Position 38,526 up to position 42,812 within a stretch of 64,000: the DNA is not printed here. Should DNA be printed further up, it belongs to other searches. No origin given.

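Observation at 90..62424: Nearly every intergenic spacer is assembled from one shared vocabulary of short words in tandem and inverted arrays (REP/BIME-like mosaic)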

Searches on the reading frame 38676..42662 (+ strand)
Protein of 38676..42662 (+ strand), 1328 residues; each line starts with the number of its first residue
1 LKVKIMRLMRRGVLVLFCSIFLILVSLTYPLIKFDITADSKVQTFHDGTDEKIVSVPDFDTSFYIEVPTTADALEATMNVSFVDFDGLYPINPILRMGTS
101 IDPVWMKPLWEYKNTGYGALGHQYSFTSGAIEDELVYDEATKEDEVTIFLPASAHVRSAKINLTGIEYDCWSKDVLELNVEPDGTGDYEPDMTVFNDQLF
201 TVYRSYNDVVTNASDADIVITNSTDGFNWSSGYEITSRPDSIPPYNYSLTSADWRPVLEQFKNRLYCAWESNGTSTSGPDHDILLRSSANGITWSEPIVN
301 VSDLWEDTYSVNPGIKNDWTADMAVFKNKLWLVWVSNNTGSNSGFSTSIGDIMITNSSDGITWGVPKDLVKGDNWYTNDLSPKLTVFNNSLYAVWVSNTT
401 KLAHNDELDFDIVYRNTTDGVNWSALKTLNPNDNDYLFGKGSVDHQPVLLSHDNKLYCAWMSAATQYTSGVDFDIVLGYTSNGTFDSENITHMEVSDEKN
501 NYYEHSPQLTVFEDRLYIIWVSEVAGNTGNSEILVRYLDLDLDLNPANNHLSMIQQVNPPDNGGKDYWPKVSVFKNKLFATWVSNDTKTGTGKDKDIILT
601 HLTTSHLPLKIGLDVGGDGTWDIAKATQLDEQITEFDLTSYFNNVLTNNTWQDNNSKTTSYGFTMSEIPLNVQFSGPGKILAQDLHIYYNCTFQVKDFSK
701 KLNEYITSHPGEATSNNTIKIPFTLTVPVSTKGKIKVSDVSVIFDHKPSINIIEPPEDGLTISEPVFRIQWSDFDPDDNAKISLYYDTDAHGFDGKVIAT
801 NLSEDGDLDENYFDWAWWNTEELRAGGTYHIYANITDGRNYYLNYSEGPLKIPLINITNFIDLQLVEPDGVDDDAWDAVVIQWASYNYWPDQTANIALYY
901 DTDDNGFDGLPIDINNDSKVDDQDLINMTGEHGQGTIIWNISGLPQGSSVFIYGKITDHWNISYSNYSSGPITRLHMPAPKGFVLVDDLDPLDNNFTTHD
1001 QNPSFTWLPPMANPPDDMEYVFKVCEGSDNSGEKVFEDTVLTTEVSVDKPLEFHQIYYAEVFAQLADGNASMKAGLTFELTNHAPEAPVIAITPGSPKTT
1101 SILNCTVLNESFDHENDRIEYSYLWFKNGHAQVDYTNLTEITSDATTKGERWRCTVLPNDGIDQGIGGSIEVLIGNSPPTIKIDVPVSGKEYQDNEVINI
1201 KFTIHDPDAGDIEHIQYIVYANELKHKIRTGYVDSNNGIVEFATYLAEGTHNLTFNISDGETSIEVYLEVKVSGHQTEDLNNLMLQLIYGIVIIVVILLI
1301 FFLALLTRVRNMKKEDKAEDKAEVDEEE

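Call 10: search_protein_families(library=pfam, proteins=[window:38676-42662:+])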
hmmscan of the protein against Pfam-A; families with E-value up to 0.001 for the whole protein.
window:38676-42662:+ (1328 aa): 1 family
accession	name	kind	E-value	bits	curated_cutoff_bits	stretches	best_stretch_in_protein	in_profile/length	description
PF24067.1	Beta-prop_BT_1020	-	4.8e-06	26.8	27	0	255-299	52-96/236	BT_1020-like, N-terminal beta propeller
